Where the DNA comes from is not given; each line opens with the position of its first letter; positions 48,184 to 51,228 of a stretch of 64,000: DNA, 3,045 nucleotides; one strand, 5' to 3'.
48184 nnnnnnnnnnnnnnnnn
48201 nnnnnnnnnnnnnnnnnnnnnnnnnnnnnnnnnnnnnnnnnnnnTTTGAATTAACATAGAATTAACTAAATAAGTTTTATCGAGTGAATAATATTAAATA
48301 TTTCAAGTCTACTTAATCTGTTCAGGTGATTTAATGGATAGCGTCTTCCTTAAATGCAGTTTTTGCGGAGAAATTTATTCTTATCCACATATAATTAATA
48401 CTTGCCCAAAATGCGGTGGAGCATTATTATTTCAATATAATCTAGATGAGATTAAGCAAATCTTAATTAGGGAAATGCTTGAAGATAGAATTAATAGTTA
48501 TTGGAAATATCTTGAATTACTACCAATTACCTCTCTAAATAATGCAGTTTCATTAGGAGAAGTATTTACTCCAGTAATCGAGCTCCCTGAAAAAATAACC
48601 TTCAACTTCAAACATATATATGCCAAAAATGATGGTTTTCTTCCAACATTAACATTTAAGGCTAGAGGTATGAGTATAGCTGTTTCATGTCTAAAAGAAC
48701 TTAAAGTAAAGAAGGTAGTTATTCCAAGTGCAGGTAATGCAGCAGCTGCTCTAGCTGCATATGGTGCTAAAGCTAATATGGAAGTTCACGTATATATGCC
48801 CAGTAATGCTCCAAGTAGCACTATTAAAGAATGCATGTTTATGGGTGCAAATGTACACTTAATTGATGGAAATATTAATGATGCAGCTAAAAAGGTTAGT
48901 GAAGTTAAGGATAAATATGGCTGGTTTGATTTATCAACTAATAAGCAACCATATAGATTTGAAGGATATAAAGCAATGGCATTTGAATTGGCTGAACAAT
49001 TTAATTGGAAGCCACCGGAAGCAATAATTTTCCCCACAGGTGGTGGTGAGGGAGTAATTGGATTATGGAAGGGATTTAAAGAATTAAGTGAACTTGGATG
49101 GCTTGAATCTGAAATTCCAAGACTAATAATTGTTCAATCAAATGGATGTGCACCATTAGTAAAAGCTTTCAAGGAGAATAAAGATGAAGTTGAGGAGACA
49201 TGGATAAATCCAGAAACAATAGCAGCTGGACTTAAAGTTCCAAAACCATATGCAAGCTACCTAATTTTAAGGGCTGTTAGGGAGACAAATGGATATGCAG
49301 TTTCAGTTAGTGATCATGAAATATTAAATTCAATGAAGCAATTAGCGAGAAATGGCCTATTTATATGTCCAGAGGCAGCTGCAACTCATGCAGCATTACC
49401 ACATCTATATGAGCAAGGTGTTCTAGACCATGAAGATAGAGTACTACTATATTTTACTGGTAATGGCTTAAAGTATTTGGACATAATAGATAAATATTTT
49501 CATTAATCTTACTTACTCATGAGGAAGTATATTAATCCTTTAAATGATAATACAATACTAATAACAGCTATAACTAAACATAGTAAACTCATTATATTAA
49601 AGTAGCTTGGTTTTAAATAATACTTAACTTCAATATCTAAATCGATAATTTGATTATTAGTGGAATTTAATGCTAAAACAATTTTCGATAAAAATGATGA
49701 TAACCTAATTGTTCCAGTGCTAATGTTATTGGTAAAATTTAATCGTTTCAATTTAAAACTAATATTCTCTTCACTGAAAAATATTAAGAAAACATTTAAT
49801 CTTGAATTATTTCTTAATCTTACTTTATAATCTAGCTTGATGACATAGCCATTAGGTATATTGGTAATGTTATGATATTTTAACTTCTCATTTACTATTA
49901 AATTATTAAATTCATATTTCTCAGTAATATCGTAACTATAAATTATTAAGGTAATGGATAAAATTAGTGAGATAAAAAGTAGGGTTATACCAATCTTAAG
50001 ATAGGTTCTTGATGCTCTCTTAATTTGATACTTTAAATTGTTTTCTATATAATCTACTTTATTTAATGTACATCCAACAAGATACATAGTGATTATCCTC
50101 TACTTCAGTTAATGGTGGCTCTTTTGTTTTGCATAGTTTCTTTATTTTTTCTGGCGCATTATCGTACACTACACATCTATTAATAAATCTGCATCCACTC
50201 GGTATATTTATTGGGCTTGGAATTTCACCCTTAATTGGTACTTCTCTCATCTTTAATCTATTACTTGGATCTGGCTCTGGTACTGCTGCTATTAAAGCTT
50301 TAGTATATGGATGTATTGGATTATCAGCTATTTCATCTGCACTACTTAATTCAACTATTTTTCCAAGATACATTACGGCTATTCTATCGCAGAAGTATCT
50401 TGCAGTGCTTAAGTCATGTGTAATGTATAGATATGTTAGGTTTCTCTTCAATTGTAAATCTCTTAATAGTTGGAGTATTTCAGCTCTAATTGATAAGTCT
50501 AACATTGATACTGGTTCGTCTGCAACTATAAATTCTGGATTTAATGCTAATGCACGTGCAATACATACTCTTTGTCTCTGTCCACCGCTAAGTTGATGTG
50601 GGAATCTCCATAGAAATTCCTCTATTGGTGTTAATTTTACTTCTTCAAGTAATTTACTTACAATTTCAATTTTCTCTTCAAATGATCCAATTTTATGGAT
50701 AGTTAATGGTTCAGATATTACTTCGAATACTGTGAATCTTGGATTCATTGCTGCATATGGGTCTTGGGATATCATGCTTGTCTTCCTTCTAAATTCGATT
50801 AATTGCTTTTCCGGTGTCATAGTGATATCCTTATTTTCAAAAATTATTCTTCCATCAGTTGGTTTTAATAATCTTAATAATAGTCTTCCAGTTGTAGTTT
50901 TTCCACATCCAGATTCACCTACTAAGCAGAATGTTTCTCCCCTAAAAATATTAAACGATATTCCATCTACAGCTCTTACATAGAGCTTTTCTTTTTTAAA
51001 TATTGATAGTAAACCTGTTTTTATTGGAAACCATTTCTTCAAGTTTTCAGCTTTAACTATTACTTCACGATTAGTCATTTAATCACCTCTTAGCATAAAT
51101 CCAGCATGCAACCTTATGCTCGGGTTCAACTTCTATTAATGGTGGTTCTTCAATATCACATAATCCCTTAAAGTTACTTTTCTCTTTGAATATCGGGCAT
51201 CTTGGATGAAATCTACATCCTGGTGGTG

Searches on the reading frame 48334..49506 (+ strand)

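Call 68: search_protein_families(library=pfam, proteins=[window:48334-49506:+], max_evalue=0.001)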
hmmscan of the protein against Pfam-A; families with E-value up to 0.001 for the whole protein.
window:48334-49506:+ (390 aa): 1 family
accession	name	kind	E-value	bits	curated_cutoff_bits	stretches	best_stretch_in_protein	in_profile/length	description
PF00291.31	PALP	-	3.6e-70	237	35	1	72-376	1-295/295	Pyridoxal-phosphate dependent enzyme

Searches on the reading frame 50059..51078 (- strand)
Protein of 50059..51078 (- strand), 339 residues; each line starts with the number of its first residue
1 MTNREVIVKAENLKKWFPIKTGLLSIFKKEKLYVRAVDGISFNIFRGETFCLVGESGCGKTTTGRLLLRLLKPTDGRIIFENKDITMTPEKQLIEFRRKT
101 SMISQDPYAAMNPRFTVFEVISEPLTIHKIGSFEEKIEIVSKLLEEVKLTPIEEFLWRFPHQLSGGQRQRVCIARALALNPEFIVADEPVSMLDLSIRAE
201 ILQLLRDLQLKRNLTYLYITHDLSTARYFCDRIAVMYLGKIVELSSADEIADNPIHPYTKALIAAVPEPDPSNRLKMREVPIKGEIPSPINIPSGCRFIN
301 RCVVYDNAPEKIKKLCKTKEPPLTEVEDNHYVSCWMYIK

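Call 68: search_protein_families(library=pfam, proteins=[window:50059-51078:-], max_evalue=0.001)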
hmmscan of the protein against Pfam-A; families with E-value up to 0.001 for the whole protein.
window:50059-51078:- (339 aa): 3 families
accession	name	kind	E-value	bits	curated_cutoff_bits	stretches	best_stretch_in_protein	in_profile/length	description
PF00005.33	ABC_tran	-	5.5e-32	111.7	25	1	38-190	2-136/137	ABC transporter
PF08352.17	oligo_HPY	-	7e-17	62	27.1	1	242-302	1-58/65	Oligopeptide/dipeptide transporter, C-terminal region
PF13401.12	AAA_22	-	0.00038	21.2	27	0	51-95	9-33/130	AAA domain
